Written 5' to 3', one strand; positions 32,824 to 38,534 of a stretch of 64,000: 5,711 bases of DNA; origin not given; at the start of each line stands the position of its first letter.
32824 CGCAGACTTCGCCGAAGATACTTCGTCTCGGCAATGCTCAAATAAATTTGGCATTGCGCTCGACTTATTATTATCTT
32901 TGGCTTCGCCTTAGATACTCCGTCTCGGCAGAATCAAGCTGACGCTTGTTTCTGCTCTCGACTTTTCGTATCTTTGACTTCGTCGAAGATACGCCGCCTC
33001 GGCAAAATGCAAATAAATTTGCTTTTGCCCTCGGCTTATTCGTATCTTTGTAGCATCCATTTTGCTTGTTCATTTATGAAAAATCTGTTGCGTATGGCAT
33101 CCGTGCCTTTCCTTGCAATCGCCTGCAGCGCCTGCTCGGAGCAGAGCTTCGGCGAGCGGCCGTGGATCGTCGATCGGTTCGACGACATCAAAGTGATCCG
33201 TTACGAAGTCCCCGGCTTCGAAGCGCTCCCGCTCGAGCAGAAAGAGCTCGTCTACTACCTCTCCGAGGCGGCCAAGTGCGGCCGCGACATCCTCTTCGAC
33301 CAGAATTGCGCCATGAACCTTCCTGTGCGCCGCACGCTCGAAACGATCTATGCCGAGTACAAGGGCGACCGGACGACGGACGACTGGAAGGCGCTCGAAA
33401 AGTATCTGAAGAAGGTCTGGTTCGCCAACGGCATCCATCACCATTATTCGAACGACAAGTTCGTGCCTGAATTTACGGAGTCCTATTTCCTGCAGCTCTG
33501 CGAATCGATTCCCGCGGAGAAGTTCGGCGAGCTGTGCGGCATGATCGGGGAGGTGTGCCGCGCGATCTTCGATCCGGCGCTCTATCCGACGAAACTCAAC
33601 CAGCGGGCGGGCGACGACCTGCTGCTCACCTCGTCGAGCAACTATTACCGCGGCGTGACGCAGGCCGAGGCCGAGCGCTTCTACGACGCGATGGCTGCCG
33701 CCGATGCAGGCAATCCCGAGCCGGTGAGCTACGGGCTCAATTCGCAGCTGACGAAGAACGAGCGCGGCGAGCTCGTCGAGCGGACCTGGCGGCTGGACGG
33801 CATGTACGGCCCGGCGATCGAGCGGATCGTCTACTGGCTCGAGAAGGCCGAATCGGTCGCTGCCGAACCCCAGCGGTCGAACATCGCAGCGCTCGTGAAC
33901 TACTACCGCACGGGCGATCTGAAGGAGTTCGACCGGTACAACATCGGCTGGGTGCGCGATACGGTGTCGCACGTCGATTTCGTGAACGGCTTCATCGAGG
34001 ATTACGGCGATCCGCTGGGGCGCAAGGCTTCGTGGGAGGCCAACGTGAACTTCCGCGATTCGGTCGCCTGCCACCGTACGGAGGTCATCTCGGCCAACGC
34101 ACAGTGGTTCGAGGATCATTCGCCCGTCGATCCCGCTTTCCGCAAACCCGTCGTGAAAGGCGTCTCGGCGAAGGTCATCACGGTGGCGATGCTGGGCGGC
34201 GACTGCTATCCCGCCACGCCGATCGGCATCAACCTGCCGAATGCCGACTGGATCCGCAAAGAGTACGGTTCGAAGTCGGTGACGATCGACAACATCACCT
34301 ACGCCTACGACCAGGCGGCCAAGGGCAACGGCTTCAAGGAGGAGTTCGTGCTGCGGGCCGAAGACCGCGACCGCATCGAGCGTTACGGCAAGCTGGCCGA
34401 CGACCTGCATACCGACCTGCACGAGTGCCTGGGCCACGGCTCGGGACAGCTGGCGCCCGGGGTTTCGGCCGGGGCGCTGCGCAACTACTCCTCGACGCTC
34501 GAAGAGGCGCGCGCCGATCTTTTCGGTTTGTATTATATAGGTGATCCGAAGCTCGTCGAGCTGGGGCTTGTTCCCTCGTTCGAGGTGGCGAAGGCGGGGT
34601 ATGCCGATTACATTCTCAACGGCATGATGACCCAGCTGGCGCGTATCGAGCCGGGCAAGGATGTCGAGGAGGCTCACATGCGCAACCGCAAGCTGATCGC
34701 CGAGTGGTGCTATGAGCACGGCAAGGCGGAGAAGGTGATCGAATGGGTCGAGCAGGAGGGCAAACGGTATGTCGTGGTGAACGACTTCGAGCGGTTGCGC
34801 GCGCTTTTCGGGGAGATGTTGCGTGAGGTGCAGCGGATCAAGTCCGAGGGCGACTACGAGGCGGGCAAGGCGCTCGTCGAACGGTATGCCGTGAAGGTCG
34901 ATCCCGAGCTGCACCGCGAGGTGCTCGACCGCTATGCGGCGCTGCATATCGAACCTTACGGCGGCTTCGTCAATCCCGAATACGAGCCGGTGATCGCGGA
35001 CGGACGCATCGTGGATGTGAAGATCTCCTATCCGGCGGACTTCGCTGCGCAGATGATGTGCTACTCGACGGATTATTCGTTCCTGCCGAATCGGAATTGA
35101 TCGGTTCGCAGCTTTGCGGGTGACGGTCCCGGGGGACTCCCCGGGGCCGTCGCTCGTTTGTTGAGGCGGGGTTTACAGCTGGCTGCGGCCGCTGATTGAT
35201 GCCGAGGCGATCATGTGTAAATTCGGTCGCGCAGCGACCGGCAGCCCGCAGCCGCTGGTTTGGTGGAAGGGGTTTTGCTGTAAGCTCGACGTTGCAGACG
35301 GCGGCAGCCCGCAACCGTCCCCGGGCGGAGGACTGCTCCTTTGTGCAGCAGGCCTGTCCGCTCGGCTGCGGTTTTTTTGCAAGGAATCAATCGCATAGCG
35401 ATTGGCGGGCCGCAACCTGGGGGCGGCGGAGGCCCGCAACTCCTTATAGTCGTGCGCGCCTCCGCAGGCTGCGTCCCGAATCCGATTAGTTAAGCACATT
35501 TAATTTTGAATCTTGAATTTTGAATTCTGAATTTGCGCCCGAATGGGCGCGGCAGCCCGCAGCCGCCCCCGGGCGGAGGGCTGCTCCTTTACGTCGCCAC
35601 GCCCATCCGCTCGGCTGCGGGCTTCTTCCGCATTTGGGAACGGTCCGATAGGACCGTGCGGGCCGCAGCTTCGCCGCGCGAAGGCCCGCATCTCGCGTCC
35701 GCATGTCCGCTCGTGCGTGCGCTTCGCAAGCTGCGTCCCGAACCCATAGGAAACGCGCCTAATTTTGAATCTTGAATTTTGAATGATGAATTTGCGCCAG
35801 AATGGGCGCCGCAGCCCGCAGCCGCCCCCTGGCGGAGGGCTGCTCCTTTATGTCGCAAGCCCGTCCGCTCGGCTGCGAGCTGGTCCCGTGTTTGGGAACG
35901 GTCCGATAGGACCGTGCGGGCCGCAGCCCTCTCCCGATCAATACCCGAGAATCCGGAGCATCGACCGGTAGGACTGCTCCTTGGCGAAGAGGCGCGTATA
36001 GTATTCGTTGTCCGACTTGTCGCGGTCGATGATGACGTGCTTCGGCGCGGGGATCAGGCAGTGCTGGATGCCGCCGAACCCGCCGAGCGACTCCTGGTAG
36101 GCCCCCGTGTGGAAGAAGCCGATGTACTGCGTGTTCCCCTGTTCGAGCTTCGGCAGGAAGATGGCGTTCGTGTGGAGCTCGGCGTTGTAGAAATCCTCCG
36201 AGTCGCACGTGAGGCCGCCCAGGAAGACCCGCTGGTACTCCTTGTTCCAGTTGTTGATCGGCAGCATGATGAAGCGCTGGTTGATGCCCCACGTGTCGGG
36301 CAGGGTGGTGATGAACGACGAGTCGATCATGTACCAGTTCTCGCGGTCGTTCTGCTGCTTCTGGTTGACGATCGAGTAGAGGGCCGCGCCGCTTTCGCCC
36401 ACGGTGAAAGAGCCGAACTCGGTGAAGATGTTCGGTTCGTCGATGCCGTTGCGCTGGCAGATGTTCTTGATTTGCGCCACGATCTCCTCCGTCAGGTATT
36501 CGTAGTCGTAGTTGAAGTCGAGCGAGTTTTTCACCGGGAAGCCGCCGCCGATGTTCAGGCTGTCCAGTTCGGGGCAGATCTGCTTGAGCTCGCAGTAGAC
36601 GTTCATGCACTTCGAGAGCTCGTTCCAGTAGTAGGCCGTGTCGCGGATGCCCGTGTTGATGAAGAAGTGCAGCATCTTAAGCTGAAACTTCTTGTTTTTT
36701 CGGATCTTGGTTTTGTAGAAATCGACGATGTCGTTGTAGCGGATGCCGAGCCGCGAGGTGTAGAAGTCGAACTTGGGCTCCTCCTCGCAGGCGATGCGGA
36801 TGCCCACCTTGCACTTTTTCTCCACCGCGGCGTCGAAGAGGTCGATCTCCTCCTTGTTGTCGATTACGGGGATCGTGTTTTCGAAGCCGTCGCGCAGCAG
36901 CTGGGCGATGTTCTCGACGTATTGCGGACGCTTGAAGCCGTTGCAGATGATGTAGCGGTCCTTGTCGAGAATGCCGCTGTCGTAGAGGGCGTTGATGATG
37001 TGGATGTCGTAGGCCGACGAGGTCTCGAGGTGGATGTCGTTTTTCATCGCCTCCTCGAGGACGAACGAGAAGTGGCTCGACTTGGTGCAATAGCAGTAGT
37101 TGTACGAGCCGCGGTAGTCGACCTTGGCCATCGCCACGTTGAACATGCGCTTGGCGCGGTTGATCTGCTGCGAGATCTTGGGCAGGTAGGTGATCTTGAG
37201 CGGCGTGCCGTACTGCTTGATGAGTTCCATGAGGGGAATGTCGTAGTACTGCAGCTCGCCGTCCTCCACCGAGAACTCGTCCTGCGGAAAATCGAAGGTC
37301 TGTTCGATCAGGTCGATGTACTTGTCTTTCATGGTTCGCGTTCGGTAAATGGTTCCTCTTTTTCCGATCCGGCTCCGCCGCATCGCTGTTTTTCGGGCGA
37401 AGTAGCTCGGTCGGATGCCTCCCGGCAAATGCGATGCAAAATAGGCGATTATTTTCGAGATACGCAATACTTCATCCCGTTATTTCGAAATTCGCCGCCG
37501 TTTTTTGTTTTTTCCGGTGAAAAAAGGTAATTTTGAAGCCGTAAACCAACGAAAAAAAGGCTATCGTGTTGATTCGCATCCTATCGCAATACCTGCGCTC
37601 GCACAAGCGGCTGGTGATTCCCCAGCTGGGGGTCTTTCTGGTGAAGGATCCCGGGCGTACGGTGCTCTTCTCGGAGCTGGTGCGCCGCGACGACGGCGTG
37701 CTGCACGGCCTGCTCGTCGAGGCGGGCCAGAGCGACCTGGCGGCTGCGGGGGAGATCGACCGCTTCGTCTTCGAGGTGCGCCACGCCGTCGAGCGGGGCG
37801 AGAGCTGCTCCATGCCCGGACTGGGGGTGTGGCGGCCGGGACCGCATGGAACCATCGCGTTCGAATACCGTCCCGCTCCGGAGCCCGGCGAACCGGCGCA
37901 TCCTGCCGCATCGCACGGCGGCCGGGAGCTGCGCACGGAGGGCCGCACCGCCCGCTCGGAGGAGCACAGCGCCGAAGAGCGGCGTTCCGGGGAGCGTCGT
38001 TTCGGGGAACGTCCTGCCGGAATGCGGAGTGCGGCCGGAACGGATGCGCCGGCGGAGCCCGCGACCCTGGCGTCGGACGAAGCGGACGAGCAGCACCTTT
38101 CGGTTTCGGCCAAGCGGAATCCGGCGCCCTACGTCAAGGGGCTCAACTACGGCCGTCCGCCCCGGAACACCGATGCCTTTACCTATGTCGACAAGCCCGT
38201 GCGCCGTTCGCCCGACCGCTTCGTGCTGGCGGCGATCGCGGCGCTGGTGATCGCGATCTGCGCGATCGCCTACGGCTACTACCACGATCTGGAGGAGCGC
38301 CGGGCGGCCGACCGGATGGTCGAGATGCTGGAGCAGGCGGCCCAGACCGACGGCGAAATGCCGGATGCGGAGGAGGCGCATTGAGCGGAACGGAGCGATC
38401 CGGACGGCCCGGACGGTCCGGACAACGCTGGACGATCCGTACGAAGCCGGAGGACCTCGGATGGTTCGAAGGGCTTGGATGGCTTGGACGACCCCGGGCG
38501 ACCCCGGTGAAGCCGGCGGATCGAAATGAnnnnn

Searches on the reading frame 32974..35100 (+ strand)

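Call 10: search_protein_families(library=ncbifam, proteins=[window:32974-35100:+])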
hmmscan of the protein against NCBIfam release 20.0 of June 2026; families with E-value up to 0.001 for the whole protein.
window:32974-35100:+ (708 aa): 0 families

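Call 37: search_protein_families(library=pfam, proteins=[window:32974-35100:+], max_evalue=0.001)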
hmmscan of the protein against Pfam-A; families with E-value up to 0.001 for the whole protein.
window:32974-35100:+ (708 aa): 1 family
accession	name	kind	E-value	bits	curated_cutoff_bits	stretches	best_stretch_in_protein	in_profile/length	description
PF03571.21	Peptidase_M49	-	3.5e-39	135.1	21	2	275-494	98-309/548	Peptidase family M49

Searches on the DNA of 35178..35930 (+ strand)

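Call 65: search_dna_similar(query=window:35178-35930:+, collection=plasmids, mode=distant, max_rows=10)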
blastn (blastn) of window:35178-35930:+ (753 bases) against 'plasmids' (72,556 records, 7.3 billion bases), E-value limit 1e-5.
No match.

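Call 66: search_dna_similar(query=window:35178-35930:+, collection=phages, mode=distant, max_rows=10)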
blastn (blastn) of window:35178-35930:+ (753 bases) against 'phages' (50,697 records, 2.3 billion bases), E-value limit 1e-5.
No match.

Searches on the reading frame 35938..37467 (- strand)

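Call 10: search_protein_families(library=ncbifam, proteins=[window:35938-37467:-])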
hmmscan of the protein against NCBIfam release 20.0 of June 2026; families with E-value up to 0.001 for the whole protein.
window:35938-37467:- (509 aa): 6 families
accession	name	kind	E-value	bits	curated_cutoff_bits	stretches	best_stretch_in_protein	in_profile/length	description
NF003763.0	PRK05354.1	equivalog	1.4e-51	175.8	369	2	84-375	60-365/636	biosynthetic arginine decarboxylase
TIGR01273.1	speA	equivalog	3.1e-49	168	624.1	2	83-375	47-357/624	arginine decarboxylase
TIGR01048.1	lysA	equivalog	2.8e-26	92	297.9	1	68-461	5-380/417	diaminopimelate decarboxylase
NF052544.1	OrLyDeCDokD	equivalog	3.1e-14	52.4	700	1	64-504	18-456/461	ornithine/lysine decarboxylase DokD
TIGR03099.1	dCO2ase_PEP1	hypoth_equivalog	7.9e-09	35.1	478.45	1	241-460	167-381/398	pyridoxal-dependent decarboxylase, exosortase A system-associated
NF006515.0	PRK08961.1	equivalog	9.4e-08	30.5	802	1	125-428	530-818/861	bifunctional aspartate kinase/diaminopimelate decarboxylase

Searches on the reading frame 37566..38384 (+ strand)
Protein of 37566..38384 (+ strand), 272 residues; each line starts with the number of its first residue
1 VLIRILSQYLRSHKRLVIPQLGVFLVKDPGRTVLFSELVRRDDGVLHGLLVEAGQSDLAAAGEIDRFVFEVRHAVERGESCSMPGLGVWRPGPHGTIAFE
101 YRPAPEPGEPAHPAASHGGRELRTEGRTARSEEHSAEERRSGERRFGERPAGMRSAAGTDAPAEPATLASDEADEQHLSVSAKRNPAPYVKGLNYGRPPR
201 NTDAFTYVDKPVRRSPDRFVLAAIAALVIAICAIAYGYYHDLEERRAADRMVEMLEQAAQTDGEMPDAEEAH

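Call 37: search_protein_families(library=pfam, proteins=[window:37566-38384:+], max_evalue=0.001)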
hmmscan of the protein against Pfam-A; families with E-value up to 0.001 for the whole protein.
window:37566-38384:+ (272 aa): 1 family
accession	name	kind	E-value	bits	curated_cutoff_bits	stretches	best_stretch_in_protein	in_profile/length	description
PF18175.6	HU-CCDC81_bac_2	-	0.00038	20.7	35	0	59-101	17-59/70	CCDC81-like prokaryotic HU domain 2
